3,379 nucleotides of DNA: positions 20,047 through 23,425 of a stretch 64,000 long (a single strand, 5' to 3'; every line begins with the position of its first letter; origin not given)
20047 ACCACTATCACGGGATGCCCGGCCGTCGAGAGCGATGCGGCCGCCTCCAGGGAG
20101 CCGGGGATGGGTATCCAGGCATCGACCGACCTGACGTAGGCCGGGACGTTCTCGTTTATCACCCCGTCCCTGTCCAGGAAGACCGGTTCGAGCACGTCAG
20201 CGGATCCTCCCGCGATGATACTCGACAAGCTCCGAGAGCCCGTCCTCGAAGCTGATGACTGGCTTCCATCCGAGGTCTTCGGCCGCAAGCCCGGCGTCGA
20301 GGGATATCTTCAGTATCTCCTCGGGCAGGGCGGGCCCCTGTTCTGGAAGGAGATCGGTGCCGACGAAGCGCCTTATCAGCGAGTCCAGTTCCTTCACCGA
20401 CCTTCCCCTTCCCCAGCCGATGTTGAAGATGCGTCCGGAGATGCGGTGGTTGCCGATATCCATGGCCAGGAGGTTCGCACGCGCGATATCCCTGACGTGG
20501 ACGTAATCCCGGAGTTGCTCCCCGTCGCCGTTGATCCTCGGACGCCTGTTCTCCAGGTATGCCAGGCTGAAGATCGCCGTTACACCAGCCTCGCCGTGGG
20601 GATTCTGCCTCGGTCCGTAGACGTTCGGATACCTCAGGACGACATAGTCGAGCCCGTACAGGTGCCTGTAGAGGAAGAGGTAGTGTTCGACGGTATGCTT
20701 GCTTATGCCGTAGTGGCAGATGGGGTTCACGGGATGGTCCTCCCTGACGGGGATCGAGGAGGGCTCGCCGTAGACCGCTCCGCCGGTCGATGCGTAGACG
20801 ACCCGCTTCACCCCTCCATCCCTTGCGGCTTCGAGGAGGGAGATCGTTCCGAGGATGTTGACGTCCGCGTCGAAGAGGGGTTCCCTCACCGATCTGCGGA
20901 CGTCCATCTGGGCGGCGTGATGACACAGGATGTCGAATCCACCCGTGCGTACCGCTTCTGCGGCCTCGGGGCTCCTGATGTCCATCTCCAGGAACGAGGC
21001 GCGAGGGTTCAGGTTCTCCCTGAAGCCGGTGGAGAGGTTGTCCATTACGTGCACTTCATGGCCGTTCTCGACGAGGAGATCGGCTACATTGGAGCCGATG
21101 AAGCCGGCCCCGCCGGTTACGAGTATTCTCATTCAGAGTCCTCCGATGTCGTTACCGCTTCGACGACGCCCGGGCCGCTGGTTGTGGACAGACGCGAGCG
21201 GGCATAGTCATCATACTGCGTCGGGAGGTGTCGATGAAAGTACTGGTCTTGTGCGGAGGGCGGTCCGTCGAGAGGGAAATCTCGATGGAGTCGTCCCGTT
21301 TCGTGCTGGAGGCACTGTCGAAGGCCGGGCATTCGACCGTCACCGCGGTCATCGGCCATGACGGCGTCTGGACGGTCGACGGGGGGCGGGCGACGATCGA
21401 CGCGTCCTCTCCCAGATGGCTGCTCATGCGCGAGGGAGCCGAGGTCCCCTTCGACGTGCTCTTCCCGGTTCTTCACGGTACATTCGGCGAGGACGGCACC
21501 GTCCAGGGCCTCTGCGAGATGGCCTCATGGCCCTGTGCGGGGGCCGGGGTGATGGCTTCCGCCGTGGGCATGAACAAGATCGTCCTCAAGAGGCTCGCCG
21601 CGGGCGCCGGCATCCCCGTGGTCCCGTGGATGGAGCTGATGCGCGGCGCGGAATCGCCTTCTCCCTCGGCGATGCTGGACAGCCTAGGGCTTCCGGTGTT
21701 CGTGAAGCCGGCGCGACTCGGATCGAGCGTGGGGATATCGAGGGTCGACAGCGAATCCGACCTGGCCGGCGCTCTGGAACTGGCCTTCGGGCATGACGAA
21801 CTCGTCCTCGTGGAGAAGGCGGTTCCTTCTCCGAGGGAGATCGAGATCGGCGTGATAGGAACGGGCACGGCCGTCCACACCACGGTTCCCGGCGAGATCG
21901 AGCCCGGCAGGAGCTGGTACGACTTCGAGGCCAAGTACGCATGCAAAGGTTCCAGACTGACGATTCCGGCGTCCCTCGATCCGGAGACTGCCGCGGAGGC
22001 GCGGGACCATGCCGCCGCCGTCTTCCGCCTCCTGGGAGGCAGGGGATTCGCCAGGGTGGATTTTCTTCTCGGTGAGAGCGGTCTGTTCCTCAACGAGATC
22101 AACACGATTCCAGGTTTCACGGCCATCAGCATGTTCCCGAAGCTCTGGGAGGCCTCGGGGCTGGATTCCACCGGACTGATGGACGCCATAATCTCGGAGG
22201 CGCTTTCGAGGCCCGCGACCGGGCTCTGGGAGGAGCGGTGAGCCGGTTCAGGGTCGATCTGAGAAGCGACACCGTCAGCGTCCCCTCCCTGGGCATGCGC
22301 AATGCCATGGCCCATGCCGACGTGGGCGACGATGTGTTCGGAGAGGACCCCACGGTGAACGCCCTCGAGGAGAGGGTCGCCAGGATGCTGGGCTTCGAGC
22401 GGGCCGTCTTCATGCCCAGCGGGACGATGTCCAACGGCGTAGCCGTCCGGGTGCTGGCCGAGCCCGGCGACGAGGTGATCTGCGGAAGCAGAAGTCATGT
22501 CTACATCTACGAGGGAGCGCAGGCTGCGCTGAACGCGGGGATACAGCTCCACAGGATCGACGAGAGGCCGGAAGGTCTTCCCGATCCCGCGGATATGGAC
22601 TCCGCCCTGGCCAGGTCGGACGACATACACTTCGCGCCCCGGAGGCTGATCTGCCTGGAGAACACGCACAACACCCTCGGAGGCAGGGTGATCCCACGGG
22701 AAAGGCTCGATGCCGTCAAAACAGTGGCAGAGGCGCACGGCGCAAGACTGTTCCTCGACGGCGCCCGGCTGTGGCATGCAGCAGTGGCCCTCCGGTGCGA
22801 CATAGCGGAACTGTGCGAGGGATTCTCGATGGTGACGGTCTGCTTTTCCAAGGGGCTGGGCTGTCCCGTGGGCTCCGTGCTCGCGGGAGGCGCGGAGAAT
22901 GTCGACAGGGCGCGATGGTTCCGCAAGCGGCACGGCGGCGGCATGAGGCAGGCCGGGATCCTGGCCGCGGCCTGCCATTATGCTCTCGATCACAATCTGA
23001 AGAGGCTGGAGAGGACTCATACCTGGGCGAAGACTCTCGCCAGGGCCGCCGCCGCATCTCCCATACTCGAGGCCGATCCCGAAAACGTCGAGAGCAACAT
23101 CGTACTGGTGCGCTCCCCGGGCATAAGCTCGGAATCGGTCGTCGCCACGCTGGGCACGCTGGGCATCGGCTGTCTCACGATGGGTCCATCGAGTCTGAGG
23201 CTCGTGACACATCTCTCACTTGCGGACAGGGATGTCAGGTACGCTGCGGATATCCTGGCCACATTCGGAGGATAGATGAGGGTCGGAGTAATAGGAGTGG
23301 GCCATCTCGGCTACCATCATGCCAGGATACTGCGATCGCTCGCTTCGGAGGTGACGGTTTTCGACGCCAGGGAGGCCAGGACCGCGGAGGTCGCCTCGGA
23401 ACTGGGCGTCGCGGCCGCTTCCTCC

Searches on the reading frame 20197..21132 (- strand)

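Call 36: search_protein_families(library=pfam, proteins=[window:20197-21132:-], max_evalue=0.001)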
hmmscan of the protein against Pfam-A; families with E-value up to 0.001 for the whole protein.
window:20197-21132:- (311 aa): 9 families
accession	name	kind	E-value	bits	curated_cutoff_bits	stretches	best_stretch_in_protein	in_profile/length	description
PF01370.27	Epimerase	-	8.7e-60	202.5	20.9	1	3-239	1-240/240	NAD dependent epimerase/dehydratase family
PF16363.11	GDP_Man_Dehyd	-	4.5e-47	161.6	27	1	4-301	1-331/332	GDP-mannose 4,6 dehydratase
PF01073.25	3Beta_HSD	-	8.8e-19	68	22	1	4-224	1-229/280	3-beta hydroxysteroid dehydrogenase/isomerase family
PF04321.23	RmlD_sub_bind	-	3.7e-16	59.5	27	1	1-222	1-195/287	RmlD substrate binding domain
PF02719.21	Polysacc_synt_2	-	3.4e-11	43.3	20.2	1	3-174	1-174/293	Polysaccharide biosynthesis protein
PF13460.12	NAD_binding_10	-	1.6e-09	38.4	27.2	1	7-171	1-146/184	NAD(P)H-binding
PF07993.18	NAD_binding_4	-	1.2e-07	31.6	20.1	1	64-185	87-216/258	Male sterility protein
PF00106.31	adh_short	-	0.00012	22.1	26.6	1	3-75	3-87/195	short chain dehydrogenase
PF05368.20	NmrA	-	0.00052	20.1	27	0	2-122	4-113/298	NmrA-like family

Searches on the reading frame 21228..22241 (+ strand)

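Call 36: search_protein_families(library=pfam, proteins=[window:21228-22241:+], max_evalue=0.001)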
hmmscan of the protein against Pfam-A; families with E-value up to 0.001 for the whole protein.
window:21228-22241:+ (337 aa): 4 families
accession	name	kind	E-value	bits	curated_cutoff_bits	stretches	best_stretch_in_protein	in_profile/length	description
PF07478.18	Dala_Dala_lig_C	-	1.8e-58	197.9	24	1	124-322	2-203/204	D-ala D-ala ligase C-terminus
PF01820.27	Dala_Dala_lig_N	-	1.5e-22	80.8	34.6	1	4-106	1-121/121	D-ala D-ala ligase N-terminus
PF02222.28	ATP-grasp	-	2.8e-08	34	27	1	125-292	4-160/179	ATP-grasp domain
PF02786.22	CPSase_L_D2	-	4.2e-06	26.9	19.8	1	120-282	5-165/211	Carbamoyl-phosphate synthase L chain, ATP binding domain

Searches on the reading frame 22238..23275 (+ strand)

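Call 45: search_protein_families(library=pfam, proteins=[window:22238-23275:+], max_evalue=0.001)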
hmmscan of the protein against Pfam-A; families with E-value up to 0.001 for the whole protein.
window:22238-23275:+ (345 aa): 3 families
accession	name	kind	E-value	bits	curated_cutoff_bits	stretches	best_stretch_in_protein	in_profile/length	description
PF01212.27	Beta_elim_lyase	-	1.1e-96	324.1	27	1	7-292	1-286/288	Beta-eliminating lyase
PF00155.27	Aminotran_1_2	-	3.5e-11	43.3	19.7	1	38-260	42-272/361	Aminotransferase class I and II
PF01053.26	Cys_Met_Meta_PP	-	4.4e-06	25.9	27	1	37-109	51-119/381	Cys/Met metabolism PLP-dependent enzyme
